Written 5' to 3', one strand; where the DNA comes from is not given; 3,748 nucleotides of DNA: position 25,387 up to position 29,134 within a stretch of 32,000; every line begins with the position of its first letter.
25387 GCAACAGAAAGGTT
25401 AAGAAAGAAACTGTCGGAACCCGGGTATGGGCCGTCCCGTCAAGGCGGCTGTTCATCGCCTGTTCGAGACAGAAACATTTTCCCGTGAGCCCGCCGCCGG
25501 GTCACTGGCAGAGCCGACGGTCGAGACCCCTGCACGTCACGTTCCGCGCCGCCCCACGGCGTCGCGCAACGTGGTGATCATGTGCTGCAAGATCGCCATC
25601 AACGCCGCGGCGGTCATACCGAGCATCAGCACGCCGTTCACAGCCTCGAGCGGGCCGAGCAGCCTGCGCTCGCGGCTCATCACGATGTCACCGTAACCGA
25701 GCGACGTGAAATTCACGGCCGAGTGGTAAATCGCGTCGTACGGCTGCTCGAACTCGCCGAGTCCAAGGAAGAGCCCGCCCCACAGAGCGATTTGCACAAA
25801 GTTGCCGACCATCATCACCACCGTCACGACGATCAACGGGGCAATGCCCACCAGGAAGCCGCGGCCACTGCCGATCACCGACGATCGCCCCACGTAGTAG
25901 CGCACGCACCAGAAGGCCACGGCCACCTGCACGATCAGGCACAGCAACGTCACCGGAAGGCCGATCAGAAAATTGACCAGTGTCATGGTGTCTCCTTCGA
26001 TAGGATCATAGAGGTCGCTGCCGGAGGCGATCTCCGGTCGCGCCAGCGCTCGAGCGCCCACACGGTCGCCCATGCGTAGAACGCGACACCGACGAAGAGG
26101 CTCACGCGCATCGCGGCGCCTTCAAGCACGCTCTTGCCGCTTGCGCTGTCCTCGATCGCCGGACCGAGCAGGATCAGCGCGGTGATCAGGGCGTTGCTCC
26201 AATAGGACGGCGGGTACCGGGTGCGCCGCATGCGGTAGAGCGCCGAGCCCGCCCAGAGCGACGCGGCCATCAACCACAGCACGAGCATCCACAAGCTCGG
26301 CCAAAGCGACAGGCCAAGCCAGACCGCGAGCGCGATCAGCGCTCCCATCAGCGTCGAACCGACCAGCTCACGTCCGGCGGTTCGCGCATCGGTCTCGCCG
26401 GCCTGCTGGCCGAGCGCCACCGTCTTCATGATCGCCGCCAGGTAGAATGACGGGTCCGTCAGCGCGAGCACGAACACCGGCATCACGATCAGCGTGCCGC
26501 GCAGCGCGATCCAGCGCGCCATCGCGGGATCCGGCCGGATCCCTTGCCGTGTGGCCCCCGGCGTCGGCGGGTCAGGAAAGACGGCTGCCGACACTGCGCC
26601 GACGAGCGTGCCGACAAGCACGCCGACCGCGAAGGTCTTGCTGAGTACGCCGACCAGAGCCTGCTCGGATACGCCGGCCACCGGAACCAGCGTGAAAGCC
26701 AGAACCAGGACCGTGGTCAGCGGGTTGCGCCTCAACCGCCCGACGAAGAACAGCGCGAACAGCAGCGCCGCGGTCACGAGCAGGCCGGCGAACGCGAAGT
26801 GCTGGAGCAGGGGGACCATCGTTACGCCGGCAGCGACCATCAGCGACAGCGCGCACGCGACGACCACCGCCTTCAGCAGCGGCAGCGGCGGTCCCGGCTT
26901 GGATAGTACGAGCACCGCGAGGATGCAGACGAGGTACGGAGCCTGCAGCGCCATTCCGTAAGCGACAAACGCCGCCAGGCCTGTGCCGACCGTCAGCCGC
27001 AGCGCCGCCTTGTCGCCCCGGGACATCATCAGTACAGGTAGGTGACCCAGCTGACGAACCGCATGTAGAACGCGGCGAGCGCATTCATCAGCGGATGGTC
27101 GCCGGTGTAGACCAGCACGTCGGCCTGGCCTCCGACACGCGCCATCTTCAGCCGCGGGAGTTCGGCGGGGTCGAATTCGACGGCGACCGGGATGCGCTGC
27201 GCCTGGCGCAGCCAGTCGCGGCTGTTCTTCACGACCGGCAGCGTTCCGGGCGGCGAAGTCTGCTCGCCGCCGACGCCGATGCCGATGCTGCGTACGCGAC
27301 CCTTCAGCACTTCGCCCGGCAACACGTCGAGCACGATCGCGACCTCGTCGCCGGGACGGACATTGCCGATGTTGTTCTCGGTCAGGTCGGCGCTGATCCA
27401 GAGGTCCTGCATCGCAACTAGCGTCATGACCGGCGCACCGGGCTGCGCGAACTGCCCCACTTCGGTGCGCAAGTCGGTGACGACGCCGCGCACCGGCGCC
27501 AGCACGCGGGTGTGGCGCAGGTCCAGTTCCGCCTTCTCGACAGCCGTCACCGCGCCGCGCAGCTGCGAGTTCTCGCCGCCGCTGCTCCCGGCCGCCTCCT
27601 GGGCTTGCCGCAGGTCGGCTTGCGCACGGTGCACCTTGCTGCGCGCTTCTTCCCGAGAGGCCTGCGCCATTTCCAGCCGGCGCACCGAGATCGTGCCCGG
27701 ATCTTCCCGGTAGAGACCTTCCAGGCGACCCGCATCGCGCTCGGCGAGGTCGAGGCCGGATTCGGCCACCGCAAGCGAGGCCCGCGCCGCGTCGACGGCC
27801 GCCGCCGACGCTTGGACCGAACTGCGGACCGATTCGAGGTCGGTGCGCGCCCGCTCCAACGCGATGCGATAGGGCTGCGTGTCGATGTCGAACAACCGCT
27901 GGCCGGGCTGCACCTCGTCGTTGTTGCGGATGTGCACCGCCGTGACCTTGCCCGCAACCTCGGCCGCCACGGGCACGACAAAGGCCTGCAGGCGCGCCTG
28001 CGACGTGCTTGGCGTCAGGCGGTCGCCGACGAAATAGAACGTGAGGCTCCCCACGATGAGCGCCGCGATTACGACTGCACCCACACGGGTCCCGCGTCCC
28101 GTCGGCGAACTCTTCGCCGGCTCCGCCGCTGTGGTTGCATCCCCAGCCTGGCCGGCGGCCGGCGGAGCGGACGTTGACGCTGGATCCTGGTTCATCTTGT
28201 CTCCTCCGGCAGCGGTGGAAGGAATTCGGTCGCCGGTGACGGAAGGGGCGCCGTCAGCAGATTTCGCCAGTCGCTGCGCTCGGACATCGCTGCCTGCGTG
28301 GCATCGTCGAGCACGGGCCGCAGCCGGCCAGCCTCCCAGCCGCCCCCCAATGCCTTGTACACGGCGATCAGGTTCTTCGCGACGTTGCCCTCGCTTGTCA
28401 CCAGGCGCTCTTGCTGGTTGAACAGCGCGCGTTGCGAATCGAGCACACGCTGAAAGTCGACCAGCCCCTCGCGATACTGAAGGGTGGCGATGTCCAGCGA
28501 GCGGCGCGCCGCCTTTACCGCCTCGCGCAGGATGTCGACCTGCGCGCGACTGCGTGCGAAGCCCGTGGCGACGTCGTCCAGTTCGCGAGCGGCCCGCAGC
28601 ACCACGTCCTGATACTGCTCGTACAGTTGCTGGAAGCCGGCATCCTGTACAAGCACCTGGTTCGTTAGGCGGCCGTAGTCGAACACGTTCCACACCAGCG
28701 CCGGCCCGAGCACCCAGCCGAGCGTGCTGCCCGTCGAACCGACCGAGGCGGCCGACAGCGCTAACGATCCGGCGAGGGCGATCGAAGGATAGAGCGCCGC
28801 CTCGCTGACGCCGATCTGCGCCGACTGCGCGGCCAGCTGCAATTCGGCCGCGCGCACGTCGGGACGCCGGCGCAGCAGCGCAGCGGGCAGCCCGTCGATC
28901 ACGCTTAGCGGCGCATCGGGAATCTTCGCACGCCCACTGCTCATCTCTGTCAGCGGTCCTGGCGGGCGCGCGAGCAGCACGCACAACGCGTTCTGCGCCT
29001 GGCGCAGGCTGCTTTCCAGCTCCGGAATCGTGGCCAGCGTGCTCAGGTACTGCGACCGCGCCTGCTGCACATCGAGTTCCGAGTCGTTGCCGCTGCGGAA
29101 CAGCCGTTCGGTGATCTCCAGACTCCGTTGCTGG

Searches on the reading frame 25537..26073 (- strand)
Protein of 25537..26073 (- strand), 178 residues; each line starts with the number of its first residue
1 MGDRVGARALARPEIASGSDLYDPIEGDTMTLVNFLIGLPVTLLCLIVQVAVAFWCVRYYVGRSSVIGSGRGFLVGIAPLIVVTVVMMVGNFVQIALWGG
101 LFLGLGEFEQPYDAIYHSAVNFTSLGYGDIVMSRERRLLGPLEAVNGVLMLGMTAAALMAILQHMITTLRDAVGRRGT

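Call 4: search_protein_families(library=ncbifam, proteins=[window:25537-26073:-], max_evalue=0.01)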
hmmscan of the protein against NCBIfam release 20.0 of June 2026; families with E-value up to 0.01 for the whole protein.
window:25537-26073:- (178 aa): 0 families

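Call 5: search_protein_families(library=pfam, proteins=[window:25537-26073:-], max_evalue=0.01)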
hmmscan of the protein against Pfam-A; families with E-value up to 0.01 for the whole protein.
window:25537-26073:- (178 aa): 2 families
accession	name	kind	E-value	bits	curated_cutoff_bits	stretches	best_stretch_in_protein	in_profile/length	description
PF07885.22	Ion_trans_2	-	1.2e-08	35.1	22.5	1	98-163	9-78/79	Ion channel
PF20176.3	DUF6541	-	0.0038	16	29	1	40-118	47-129/646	Family of unknown function (DUF6541)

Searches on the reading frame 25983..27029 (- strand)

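Call 4: search_protein_families(library=ncbifam, proteins=[window:25983-27029:-], max_evalue=0.01)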
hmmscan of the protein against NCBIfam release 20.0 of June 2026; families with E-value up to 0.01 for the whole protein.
window:25983-27029:- (348 aa): 0 families

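Call 5: search_protein_families(library=pfam, proteins=[window:25983-27029:-], max_evalue=0.01)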
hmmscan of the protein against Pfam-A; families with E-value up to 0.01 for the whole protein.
window:25983-27029:- (348 aa): 1 family
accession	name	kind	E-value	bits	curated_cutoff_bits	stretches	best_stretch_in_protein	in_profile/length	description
PF11168.14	DUF2955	-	0.00091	19.6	25.5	1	9-142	2-135/140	Protein of unknown function (DUF2955)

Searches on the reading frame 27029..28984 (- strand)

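Call 4: search_protein_families(library=ncbifam, proteins=[window:27029-28984:-], max_evalue=0.01)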
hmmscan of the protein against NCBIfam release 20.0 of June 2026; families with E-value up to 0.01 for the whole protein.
window:27029-28984:- (651 aa): 21 families
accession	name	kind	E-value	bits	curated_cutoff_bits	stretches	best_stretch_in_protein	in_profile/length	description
NF007785.0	PRK10476.1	equivalog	4.3e-57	193.5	376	1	299-628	11-343/347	multidrug transporter subunit MdtN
TIGR00998.1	8a0101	subfamily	5.1e-51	173.6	390.8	1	302-622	5-331/334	EmrA/EmrK family multidrug efflux transporter periplasmic adaptor subunit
NF011715.0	PRK15136.1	equivalog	2.3e-34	118.7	563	1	304-628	28-348/390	multidrug efflux MFS transporter periplasmic adaptor subunit EmrA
NF007850.1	PRK10559.1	equivalog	1e-30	106.9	400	2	460-641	115-293/303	p-hydroxybenzoic acid efflux pump subunit AaeA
TIGR01730.1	RND_mfp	subfamily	1.2e-30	106.6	94.9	3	473-567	116-210/322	efflux RND transporter periplasmic adaptor subunit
NF002939.0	PRK03598.1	equivalog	1.4e-27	96.8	393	1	327-564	35-277/332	secretion protein HlyD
TIGR02971.1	heterocyst_DevB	subfamily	1.1e-12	48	129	1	336-571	13-282/327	ABC exporter membrane fusion protein, DevB family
TIGR01843.1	type_I_hlyD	subfamily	3.9e-12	45.9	208.65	1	327-567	95-351/422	HlyD family type I secretion periplasmic adaptor subunit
TIGR00999.1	8a0102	subfamily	4.1e-12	45.8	319.3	1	383-573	10-173/271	CzcB/NccB family metal efflux transporter periplasmic adaptor subunit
NF008606.0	PRK11578.1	equivalog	7.6e-09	35.2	342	1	337-566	62-261/371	macrolide transporter subunit MacA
NF008589.1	PRK11556.1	equivalog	2.4e-08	33.3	391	1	334-401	82-147/392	MdtA/MuxA family multidrug efflux RND transporter periplasmic adaptor subunit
NF000272.2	OqxA_adapt_sub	exception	7.1e-07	28.5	835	1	337-404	68-133/391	multidrug efflux RND transporter periplasmic adaptor subunit OqxA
NF007132.1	PRK09578.1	equivalog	4.6e-06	25.6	512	1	331-393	59-122/396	MexX/AxyX family multidrug efflux RND transporter periplasmic adaptor subunit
NF033834.1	RND_adapt_MexA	exception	1.6e-05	24.2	750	0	471-517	138-183/373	multidrug efflux RND transporter periplasmic adaptor subunit MexA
NF033138.2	RND-peri-MexC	equivalog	4.7e-05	22.7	625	1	336-399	63-126/375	MexC family multidrug efflux RND transporter periplasmic adaptor subunit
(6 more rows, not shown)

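Call 5: search_protein_families(library=pfam, proteins=[window:27029-28984:-], max_evalue=0.01)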
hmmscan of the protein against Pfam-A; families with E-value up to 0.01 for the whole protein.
window:27029-28984:- (651 aa): 4 families
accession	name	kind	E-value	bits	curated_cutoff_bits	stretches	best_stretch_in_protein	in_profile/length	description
PF16576.10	HlyD_D23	-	5.8e-19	68.7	30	1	479-567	96-184/214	Barrel-sandwich domain of CusB or HlyD membrane-fusion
PF13437.12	HlyD_3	-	2e-15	57.9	22.2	1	494-572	2-81/106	HlyD family secretion protein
PF13533.13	Biotin_lipoyl_2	-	2.3e-08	34.1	29.8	1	337-368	1-32/32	Biotin-lipoyl like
PF00364.28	Biotin_lipoyl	-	3.2e-05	24.1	22.1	0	337-367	43-73/73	Biotin-requiring enzyme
